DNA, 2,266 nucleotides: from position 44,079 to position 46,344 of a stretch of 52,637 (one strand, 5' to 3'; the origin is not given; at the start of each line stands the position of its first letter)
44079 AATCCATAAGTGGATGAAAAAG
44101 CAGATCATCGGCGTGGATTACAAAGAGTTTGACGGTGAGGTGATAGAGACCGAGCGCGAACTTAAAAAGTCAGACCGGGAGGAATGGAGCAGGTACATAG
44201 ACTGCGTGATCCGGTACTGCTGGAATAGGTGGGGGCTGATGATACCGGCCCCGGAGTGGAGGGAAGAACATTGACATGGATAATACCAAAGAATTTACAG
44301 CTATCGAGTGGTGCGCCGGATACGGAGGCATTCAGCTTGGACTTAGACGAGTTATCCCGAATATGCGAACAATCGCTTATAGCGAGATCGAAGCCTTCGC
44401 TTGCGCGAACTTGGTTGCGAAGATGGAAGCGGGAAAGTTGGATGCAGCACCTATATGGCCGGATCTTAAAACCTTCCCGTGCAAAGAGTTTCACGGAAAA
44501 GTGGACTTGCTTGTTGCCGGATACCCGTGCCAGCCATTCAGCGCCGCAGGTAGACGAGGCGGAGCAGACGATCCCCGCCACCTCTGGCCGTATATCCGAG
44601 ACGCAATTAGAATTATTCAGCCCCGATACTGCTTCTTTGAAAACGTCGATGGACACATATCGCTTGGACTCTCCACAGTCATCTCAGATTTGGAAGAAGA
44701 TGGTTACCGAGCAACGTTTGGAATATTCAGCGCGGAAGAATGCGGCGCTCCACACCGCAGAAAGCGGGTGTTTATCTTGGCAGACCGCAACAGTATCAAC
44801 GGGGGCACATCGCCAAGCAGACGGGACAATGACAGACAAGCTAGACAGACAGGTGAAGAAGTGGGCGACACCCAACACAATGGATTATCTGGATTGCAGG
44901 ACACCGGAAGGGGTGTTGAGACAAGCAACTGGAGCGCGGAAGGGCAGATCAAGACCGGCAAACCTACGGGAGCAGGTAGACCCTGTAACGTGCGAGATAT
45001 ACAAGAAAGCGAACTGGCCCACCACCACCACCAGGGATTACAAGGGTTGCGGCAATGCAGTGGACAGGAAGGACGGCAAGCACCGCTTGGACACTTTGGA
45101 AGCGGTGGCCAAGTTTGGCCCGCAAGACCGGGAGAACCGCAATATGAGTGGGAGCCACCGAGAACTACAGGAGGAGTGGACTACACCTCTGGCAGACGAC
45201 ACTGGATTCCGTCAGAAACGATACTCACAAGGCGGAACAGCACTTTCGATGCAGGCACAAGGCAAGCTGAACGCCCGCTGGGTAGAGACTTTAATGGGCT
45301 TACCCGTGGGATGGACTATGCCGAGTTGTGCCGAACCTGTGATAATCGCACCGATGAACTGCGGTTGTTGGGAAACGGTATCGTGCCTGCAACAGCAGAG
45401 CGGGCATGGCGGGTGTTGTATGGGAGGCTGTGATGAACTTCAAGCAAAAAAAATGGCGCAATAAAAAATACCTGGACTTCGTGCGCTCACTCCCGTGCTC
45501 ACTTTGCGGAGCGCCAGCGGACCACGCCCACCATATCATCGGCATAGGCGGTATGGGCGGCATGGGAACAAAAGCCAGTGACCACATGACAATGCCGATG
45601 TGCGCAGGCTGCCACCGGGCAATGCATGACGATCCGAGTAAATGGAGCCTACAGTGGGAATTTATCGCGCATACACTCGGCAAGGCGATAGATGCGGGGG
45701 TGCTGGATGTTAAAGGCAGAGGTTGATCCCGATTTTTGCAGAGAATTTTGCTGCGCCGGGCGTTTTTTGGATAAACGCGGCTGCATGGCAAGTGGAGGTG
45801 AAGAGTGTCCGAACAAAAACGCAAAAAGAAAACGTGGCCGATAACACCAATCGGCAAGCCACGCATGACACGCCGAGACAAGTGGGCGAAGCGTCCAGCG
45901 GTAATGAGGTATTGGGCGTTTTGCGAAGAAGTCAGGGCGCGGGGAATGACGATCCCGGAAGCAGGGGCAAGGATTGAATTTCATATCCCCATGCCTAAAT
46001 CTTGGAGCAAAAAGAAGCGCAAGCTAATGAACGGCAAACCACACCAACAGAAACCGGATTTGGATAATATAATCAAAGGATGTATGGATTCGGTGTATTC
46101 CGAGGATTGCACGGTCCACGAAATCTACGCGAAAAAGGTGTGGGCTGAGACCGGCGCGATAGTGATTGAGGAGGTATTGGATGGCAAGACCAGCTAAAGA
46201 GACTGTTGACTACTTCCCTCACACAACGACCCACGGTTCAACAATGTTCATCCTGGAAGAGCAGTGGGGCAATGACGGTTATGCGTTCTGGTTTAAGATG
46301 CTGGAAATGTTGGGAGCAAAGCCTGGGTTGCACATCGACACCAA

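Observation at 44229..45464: Two ~400-codon ORFs overlap completely on one strand at the cytosine-methyltransferase locus, and both look protein-like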

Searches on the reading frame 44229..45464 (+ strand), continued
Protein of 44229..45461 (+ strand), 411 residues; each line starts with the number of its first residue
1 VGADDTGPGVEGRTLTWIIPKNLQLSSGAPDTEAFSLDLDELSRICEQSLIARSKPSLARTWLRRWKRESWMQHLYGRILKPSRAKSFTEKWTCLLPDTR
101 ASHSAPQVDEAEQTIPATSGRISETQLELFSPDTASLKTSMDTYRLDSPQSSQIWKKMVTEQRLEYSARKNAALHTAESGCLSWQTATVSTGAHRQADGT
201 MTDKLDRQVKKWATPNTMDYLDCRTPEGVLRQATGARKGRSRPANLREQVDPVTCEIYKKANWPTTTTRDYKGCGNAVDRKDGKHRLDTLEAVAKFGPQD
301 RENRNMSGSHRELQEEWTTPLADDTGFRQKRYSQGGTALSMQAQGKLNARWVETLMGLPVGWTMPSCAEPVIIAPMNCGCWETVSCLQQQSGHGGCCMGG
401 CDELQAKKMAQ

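Call 69: get_annotated_region(hit=H8, flank=1500)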
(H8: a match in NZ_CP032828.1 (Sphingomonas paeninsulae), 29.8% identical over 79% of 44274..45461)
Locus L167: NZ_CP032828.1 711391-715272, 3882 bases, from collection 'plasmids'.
description: Sphingomonas paeninsulae strain YZ-8 plasmid unnamed1, complete sequence
organism: Sphingomonas paeninsulae (NCBI taxid 2319844)
taxonomy: Bacteria; Pseudomonadota; Alphaproteobacteria; Sphingomonadales; Sphingomonadaceae; Sphingomonas; Sphingomonas paeninsulae
host: -; source: whole organism,soil; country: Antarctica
typing (MOB-suite, as given by PLSDB): non-mobilizable
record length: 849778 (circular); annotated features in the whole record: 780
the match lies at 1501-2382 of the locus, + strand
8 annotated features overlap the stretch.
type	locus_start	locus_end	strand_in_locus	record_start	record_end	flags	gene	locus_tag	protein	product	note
CDS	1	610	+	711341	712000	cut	-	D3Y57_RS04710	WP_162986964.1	hypothetical protein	-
CDS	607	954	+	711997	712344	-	-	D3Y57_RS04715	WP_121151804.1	hypothetical protein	-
CDS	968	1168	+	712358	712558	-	-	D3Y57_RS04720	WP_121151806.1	AlpA family phage regulatory protein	-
CDS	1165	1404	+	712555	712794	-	-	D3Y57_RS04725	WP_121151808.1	hypothetical protein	-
CDS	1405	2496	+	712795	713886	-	-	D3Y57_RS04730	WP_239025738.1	hypothetical protein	-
CDS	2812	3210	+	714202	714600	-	-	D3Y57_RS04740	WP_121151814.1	hypothetical protein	-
CDS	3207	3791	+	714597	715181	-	-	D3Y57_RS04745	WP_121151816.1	MT-A70 family methyltransferase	-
CDS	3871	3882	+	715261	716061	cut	-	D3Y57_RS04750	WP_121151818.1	TIGR04255 family protein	-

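Call 70: fold_search(model_id=the predicted structure, library=pdb)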
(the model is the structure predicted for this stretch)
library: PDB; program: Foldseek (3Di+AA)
matches with E <= 10: 1866; with E <= 0.001: 635
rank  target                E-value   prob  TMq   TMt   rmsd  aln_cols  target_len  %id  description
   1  2i9k_A                2.5e-12  1.00  0.37  0.43   5.2       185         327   28  Engineered Extrahelical Base Destabilization Enhances Sequence Discrimination of DNA Methyltransferase M.HhaI (released 2006-10-10)
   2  2zcj_A                3.9e-12  1.00  0.36  0.42   5.0       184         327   26  Ternary structure of the Glu119Gln M.HhaI, C5-Cytosine DNA methyltransferase, with unmodified DNA and AdoHcy (released 2007-12-04)
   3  9k2x_B                4.4e-12  1.00  0.39  0.15   3.9       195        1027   19  Cryo-EM structure of USP7:DNMT1 complex; open conformation (released 2025-06-25)
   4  1dct_A                5.4e-12  1.00  0.36  0.42   3.8       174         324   27  DNA (CYTOSINE-5) METHYLASE FROM HAEIII COVALENTLY BOUND TO DNA (released 1995-09-15)
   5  2uyc_A                7.4e-12  1.00  0.36  0.42   5.4       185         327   26  HhaI DNA methyltransferase R163N mutant complex with 13mer GCGC-GMGC oligonucleotide and SAH (released 2008-05-27)
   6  2uz4_A                9.0e-12  1.00  0.36  0.42   5.4       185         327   26  HhaI DNA methyltransferase R165N mutant complex with 13mer GCGC-GMGC oligonucleotide and SAH (released 2008-06-03)
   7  1fjx_A                9.0e-12  1.00  0.36  0.42   5.4       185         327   26  STRUCTURE OF TERNARY COMPLEX OF HHAI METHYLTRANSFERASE MUTANT (T250G) IN COMPLEX WITH DNA AND ADOHCY (released 2000-12-15)
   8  2z6q_A                1.0e-11  1.00  0.36  0.42   5.5       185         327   25  Ternary structure of Arg165Ala M.HhaI C5-Cytosine DNA methyltransferase with unmodified DNA and AdoHcy (released 2007-08-28)
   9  2uyh_A                1.1e-11  1.00  0.36  0.42   5.3       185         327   26  HhaI DNA methyltransferase S87Q-Q237S mutant complex with 13mer GCGC- GMGC oligonucleotide and SAH (released 2008-05-27)
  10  2z6a_A                1.2e-11  1.00  0.36  0.42   5.4       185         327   26  S-Adenosyl-L-methionine-Dependent Methyl Transfer: Observable Precatalytic Intermediates during DNA Cytosine Methylati (released 2007-08-21)
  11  9k2w_B                1.2e-11  1.00  0.35  0.14   4.6       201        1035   18  Cryo-EM structure of USP7:DNMT1 complex; closed conformation (released 2025-06-25)
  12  2z6u_A                1.2e-11  1.00  0.36  0.42   5.4       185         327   26  Ternary structure of the Glu119Ala M.HhaI, C5-Cytosine DNA methyltransferase, with unmodified DNA and AdoHcy (released 2007-11-20)
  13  6w8v_B                1.6e-11  1.00  0.35  0.17   4.2       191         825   20  Crystal structure of mouse DNMT1 in complex with ACG DNA (released 2020-07-08)
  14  9ped_A                1.7e-11  1.00  0.36  0.19   3.6       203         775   21  Cryo-EM structure of Arabidopsis thaliana Met1 in complex with DNA (released 2025-10-22)
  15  9v36_A                2.2e-11  1.00  0.37  0.18   4.2       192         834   20  Human DNMT1 (aa 698-1616) bound to hemimethylated dsDNA and Inhibitor DMI26 (released 2026-03-18)
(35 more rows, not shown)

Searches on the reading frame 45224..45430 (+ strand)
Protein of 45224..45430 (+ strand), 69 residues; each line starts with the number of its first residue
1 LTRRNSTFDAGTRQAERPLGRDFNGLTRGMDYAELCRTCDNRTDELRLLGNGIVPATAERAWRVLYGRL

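Call 43: search_solved_structures(query=A5, max_evalue=10, show_alignments=2)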
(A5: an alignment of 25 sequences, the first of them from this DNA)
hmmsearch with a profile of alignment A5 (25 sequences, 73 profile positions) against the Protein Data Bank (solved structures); distinct sequences matched with E-value up to 10: 0.

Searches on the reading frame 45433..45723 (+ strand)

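Call 79: search_protein_families(library=phrogs, proteins=[window:45433-45723:+], max_evalue=0.001)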
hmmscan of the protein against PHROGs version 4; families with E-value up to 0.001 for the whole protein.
window:45433-45723:+ (97 aa): 8 families
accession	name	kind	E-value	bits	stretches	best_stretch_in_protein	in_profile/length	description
phrog_96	-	DNA, RNA and nucleotide metabolism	1.6e-26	94.4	1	4-91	243-333/334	HNH endonuclease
phrog_1588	-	unknown function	4.4e-13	50.2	1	1-78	18-96/132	-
phrog_23141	-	unknown function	2.4e-11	44.5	1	25-91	1-70/71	-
phrog_131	-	DNA, RNA and nucleotide metabolism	1.9e-10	42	1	4-67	25-94/131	HNH endonuclease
phrog_18962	-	unknown function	9e-08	33.1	1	7-66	51-113/166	-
phrog_144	-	DNA, RNA and nucleotide metabolism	0.00044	20.9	1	6-72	70-140/175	HNH endonuclease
phrog_2255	-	DNA, RNA and nucleotide metabolism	0.00055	20.4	0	7-81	95-185/211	HNH endonuclease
phrog_1271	-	DNA, RNA and nucleotide metabolism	0.00082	19.8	1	18-69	265-320/361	HNH endonuclease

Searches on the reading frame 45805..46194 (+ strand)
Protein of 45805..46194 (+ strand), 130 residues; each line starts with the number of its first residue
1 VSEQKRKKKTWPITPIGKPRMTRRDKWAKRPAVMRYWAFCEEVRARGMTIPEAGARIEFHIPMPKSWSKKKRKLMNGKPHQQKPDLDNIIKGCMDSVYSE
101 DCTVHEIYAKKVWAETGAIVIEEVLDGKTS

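Call 79: search_protein_families(library=phrogs, proteins=[window:45805-46194:+], max_evalue=0.001)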
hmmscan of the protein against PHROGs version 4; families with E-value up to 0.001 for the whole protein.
window:45805-46194:+ (130 aa): 1 family
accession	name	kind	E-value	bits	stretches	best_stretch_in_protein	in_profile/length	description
phrog_140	-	DNA, RNA and nucleotide metabolism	1.4e-24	88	1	3-122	35-164/219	RusA-like Holliday junction resolvase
